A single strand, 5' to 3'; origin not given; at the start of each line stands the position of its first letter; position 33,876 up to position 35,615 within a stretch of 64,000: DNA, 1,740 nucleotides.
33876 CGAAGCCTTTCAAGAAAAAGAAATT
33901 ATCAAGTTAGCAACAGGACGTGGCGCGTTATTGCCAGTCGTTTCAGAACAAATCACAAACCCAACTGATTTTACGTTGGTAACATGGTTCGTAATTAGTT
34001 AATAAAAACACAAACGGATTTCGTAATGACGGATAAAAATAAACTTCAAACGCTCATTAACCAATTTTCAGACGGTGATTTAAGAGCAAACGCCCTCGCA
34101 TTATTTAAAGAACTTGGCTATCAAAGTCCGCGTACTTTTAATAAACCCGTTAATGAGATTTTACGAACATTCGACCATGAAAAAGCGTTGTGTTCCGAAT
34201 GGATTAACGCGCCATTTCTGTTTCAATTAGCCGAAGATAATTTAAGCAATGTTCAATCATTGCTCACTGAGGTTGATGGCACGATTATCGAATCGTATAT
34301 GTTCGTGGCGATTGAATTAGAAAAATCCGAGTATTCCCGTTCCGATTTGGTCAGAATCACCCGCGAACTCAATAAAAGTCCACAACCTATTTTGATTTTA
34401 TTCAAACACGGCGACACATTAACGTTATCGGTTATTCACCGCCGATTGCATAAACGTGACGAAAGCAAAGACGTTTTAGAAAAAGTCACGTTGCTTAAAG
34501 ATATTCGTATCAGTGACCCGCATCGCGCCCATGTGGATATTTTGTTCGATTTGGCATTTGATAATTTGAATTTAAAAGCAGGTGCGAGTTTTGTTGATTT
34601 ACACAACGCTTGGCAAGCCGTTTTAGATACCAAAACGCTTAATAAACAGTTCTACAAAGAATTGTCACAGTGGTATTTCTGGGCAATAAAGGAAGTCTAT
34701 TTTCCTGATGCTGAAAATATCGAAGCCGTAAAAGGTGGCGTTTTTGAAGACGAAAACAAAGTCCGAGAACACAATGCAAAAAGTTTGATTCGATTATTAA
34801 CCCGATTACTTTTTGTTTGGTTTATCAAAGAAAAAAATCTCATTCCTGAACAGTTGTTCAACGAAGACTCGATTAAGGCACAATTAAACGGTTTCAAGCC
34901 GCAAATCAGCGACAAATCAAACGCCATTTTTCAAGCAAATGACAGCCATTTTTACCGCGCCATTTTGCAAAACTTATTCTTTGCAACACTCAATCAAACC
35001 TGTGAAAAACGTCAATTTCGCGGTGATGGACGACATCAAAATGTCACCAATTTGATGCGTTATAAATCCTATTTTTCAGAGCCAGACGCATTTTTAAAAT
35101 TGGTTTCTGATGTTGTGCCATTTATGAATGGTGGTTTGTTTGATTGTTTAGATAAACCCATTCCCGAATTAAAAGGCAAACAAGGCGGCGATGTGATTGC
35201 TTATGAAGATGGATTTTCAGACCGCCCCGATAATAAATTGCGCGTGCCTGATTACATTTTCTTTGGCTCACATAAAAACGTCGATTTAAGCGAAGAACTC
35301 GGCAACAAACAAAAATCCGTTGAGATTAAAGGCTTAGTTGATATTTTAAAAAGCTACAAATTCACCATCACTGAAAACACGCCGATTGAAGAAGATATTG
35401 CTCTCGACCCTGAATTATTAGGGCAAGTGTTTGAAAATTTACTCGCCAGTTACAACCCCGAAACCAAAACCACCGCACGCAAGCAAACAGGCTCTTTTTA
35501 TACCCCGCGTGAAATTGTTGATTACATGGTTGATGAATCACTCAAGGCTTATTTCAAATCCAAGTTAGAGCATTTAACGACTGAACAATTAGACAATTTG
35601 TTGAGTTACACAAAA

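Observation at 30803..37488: Two-gene PLD-nuclease/SNF2-helicase plus N6-adenine methyltransferase/TRD module: a split, translocase-dependent R-M-like system I could not match to a named defence type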

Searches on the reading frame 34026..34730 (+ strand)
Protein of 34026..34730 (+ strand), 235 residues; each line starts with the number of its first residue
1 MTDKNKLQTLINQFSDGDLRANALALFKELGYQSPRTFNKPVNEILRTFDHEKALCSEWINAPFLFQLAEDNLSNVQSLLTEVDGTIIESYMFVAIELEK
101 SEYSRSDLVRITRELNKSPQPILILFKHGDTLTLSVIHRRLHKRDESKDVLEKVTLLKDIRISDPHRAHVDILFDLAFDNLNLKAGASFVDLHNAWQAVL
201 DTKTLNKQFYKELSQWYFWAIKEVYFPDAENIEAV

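Call 38: search_protein_families(library=pfam, proteins=[window:34026-34709:+], max_evalue=0.001)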
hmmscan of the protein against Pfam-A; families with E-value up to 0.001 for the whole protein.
seq(228 aa): 1 family
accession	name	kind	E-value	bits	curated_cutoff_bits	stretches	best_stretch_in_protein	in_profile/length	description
PF14335.11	DUF4391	-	3.2e-05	24.4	29.9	1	118-202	89-164/232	Domain of unknown function (DUF4391)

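Call 73: search_protein_representatives(protein=window:34026-34730:+)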
Query: 235 residues. Proteins with E-value up to 0.001 (for the whole library): 1017; up to 1e-10: 737; up to 1e-30: 312. The best 150 are listed.
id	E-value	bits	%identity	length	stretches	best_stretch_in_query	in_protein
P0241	4.5e-63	229.1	54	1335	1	4-233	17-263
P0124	7.5e-63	228.3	52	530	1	4-229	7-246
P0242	7.9e-63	228.3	54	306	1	6-229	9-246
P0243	2.3e-62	226.7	50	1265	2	4-230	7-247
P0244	1.0e-61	224.6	53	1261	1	6-230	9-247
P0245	1.0e-61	224.6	54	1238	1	4-233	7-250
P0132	2.3e-61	223.5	54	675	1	6-228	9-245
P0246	4.5e-61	222.5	55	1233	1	36-230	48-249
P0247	1.5e-60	220.8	53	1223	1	3-229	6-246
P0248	1.7e-60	220.6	53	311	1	5-229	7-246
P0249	6.8e-60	218.7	53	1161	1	5-231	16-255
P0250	1.0e-59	218.1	54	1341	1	10-229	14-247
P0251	1.6e-59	217.4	53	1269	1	6-228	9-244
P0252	6.1e-59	215.5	51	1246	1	4-228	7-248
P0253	1.4e-58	214.4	50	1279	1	4-230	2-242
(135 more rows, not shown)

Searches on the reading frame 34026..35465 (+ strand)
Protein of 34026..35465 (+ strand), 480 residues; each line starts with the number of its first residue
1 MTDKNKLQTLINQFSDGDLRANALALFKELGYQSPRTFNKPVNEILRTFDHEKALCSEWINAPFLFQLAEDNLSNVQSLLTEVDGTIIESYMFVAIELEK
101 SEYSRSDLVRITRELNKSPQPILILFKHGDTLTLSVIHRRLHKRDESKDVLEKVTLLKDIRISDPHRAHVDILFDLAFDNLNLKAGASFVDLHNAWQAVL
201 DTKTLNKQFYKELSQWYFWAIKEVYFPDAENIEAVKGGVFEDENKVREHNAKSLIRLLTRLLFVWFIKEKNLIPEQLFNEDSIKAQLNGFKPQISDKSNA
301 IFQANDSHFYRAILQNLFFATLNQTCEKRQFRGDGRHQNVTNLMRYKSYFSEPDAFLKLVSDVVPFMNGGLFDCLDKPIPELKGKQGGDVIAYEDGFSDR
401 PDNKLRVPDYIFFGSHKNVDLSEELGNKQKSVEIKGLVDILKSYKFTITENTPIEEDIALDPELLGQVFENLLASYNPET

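Call 25: find_homologous_proteins(query=window:34026-35465:+, max_evalue=0.00001)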
Query window:34026-35465:+ (480 aa): 2249 proteins with E <= 0.00001 among 8000 candidates; the best 120 are listed.
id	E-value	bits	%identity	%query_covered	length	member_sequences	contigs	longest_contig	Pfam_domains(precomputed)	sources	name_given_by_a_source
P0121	0.0e+0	1081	100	100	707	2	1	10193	PF02384.23,PF14335.12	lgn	-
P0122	1.3e-233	794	75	100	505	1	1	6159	PF14335.12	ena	-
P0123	4.6e-219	746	53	98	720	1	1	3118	PF02384.23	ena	-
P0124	2.8e-178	611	59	100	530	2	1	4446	-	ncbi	-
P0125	7.1e-178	610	59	99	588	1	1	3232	PF14335.12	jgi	-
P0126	3.1e-177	608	58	99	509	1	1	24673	-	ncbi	-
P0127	1.6e-176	606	77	75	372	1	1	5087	PF14335.12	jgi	-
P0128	1.0e-175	603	64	90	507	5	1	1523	PF14335.12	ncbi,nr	ncbi:MAG: DUF4391 domain-containing protein, partial [Candidatus Gastranaerophilales bacterium]|nr:D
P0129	5.8e-174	597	59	100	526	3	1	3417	PF14335.12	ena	-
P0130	2.8e-171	588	59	99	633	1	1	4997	PF02384.23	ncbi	ncbi:MAG: hypothetical protein AB7V50_04740, partial [Vampirovibrionia bacterium]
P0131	8.7e-171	587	58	100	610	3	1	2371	PF02384.23,PF14335.12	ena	-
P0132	4.1e-170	584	58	99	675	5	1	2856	PF02384.23,PF14335.12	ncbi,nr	ncbi:MAG TPA: hypothetical protein PLV22_05730, partial [Candidatus Cloacimonadota bacterium]|nr:hyp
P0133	2.9e-169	582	58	99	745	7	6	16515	PF02384.23,PF07669.18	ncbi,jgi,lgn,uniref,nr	ncbi:hypothetical protein [Chlorobium sp. KB01]|uniref:hypothetical protein n=1 Tax=Chlorobium sp. K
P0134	1.3e-168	580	61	99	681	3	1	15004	PF02384.23,PF14335.12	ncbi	ncbi:MAG: hypothetical protein WCI06_03990, partial [Methylococcaceae bacterium]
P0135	1.7e-161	556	59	94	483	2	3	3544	-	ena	-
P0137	4.2e-156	538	82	61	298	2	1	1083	PF14335.12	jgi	jgi:hypothetical protein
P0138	1.4e-150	520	53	100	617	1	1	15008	PF02384.23,PF14335.12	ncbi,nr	ncbi:MAG: hypothetical protein LBQ30_00105, partial [Treponema sp.]|nr:hypothetical protein [Trepone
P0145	9.0e-143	494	56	100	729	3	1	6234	PF02384.23,PF14335.12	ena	-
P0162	1.7e-127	444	51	99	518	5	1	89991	PF14335.12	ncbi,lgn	-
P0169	3.8e-126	440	49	99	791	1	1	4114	PF07669.18,PF14335.12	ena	-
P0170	4.6e-126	439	50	99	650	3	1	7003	PF02384.23,PF14335.12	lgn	-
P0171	5.5e-126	439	50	99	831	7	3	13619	PF07669.18,PF14335.12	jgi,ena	-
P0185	1.1e-123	431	55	80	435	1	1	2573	PF14335.12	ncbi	-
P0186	1.3e-123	431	47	99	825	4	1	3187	PF02384.23,PF07669.18,PF14335.12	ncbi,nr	ncbi:MAG TPA: hypothetical protein PLH63_06150, partial [Candidatus Cloacimonadota bacterium]|nr:hyp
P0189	2.2e-123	430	49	99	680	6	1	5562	PF07669.18,PF14335.12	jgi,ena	-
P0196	8.1e-123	429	48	99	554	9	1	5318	PF14335.12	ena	-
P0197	8.4e-123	429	48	100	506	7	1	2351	PF14335.12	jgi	-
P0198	9.3e-123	428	49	99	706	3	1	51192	PF02384.23,PF14335.12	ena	-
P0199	1.1e-122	428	48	99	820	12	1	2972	PF02384.23,PF07669.18,PF14335.12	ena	-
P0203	2.5e-122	427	49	99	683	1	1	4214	PF02384.23,PF14335.12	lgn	-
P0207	6.2e-122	426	48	99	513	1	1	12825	PF14335.12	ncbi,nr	ncbi:MAG: hypothetical protein JW861_03100, partial [Bacteroidales bacterium]|nr:hypothetical protei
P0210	8.9e-122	425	49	99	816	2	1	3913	PF02384.23,PF07669.18,PF14335.12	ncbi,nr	ncbi:MAG: hypothetical protein KKE00_03360, partial [Proteobacteria bacterium]|nr:hypothetical prote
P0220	1.3e-120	421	50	86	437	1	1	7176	PF14335.12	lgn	-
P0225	4.1e-120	420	47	99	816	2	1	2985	PF02384.23,PF07669.18,PF14335.12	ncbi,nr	ncbi:MAG: hypothetical protein RBT05_11685, partial [Bacteroidales bacterium]|nr:hypothetical protei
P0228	7.5e-120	419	47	99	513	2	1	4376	PF14335.12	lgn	-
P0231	1.2e-119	418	47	99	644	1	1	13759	PF02384.23,PF14335.12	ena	-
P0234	1.8e-119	418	48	99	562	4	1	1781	PF14335.12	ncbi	ncbi:MAG: hypothetical protein WCG95_09325, partial [bacterium]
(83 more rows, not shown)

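Call 39: predict_structure(alignment_id=A2)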
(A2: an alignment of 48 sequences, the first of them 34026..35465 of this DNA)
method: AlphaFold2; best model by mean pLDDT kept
length: 480 residues; sequences in the alignment: 48
mean_pLDDT: 77.1   pTM: 0.69
mean pLDDT of the five models: 77.1, 76.6, 76.0, 74.6, 73.8
residues with pLDDT >= 90: 122; 70-90: 219; 50-70: 99; < 50: 40
segments of 3 or more residues with pLDDT < 50: 74-85, 235-240, 299-304, 452-454, 456-460, 476-480
pLDDT, mean of each block of 10 residues (from residue 1): 87 94 95 83 83 94 89 47 53 95 91 89 94 88 71 85 84 87 77 81 74 89 75 48 73 83 81 89 92 67 68 80 64 68 81 91 68 62 74 62 78 85 75 88 69 48 52 47
secondary structure, 60 per line:
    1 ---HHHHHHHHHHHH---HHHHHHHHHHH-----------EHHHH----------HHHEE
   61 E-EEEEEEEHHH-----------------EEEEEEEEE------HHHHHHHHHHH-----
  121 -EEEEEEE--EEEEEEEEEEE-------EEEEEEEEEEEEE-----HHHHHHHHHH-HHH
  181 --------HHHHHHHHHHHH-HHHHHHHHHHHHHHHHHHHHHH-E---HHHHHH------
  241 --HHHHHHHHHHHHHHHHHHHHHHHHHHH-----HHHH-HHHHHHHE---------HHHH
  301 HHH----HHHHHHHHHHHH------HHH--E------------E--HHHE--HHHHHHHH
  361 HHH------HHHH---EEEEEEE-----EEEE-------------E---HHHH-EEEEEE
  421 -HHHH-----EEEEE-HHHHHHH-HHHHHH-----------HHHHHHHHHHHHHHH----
elements in order: H4-15 H19-29 H42-45 E59-61 E63-69 E90-98 H105-115 E122-128 E131-141 E149-161 H167-176 H189-200 H202-223 H229-234 H243-269 H275-278 H280-286 H297-303 H308-319 H353-363 H370-373 E377-383 E389-392 H410-413 E415-420 H422-425 E431-435 H437-443 H445-450 H462-476

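Call 45: fold_search(model_id=the predicted structure, library=pdb)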
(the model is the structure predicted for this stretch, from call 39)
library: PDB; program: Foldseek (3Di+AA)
matches with E <= 10: 410; with E <= 0.001: 0
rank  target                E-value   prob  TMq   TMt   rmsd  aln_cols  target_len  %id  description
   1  8hp0_A                1.8e-02  0.23  0.08  0.12  15.9       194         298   10  Crystal structure of meso-diaminopimelate dehydrogenase from Prevotella timonensis (released 2023-12-13)
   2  3wgo_B                5.9e-02  0.41  0.11  0.15  17.1       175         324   11  Crystal structure of Q154L/T173I/R199M/P248S/H249/N276S mutant of meso-dapdh from Clostridium tetani E88 (released 2014-08-20)
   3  5gz1_B                1.8e-01  0.20  0.12  0.16  16.5       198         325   11  Structure of substrate/cofactor-free D-amino acid dehydrogenase (released 2017-04-12)
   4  5gz1_A                2.0e-01  0.25  0.12  0.17  17.8       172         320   10  Structure of substrate/cofactor-free D-amino acid dehydrogenase (released 2017-04-12)
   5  5gz3_B                2.1e-01  0.21  0.11  0.16  17.8       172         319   12  Structure of D-amino acid dehydrogenase in complex with NADP (released 2017-04-12)
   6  9ksn_B                2.7e-01  0.14  0.09  0.13  13.9       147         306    6  Crystal structure of meso-diaminopimelate dehydrogenase from Bacillus thermozeamaize mutant M9 complexed with NADP+ (released 2025-05-21)
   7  5gz6_B                3.0e-01  0.23  0.13  0.18  17.5       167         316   11  Structure of D-amino acid dehydrogenase in complex with NADPH and 2-keto-6-aminocapronic acid (released 2017-04-12)
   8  3bio_B                3.2e-01  0.12  0.08  0.13  14.9       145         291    6  Crystal structure of oxidoreductase (Gfo/Idh/MocA family member) from Porphyromonas gingivalis W83 (released 2007-12-25)
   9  3wyb_A                3.3e-01  0.18  0.11  0.16  17.3       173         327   10  Structure of a meso-diaminopimelate dehydrogenase (released 2015-05-06)
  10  3wb9_A                3.5e-01  0.09  0.09  0.13  15.7       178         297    8  Crystal Structures of meso-diaminopimelate dehydrogenase from Symbiobacterium thermophilum (released 2014-03-26)
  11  5gz3_A                3.9e-01  0.18  0.11  0.15  16.5       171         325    9  Structure of D-amino acid dehydrogenase in complex with NADP (released 2017-04-12)
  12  9ksn_A                3.9e-01  0.11  0.08  0.13  14.1       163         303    7  Crystal structure of meso-diaminopimelate dehydrogenase from Bacillus thermozeamaize mutant M9 complexed with NADP+ (released 2025-05-21)
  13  6a9e_A                3.9e-01  0.08  0.10  0.13  15.2       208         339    8  Crystal structure of the N-terminal domain of Atg2 (released 2019-03-20)
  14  3bio_A                4.1e-01  0.06  0.09  0.13  16.4       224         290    7  Crystal structure of oxidoreductase (Gfo/Idh/MocA family member) from Porphyromonas gingivalis W83 (released 2007-12-25)
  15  7mqa_SM               4.8e-01  0.09  0.08  0.12  10.2       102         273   14  Cryo-EM structure of the human SSU processome, state post-A1 (released 2021-09-22)
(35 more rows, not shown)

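Call 46: search_solved_structures(query=A2, max_evalue=1, show_alignments=0)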
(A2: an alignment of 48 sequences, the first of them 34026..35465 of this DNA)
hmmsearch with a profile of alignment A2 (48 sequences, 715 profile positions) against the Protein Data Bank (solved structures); distinct sequences matched with E-value up to 1: 0.

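Call 56: find_encoding_contigs(protein=P0121, flank=8000, max_places=3)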
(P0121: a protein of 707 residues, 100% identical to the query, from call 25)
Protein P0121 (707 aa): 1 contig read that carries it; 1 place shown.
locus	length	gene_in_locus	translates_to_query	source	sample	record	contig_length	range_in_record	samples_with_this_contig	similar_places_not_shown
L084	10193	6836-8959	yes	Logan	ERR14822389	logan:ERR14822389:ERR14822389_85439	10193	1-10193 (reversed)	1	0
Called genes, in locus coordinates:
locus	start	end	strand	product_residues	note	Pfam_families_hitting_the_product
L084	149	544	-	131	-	-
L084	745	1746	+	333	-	PF04955:HupE_UreJ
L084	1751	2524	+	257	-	PF03544:TonB_C (weak)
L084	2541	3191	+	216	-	PF01618:MotA_ExbB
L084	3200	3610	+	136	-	PF02472:ExbD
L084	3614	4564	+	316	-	PF13091:PLDc_2, PF09565:RE_NgoFVII (weak), PF00176:SNF2-rel_dom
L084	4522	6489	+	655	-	PF00176:SNF2-rel_dom (faint), PF00271:Helicase_C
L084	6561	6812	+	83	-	-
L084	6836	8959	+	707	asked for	PF14335:DUF4391 (faint), PF02384:N6_Mtase (faint)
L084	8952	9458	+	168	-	PF07669:Eco57I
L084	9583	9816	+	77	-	-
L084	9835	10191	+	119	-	?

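Call 68: search_protein_families(library=padloc, proteins=[window:34026-35315:+], max_evalue=0.001)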
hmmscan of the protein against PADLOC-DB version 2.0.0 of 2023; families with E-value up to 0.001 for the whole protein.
window:34026-35315:+ (430 aa): 0 families
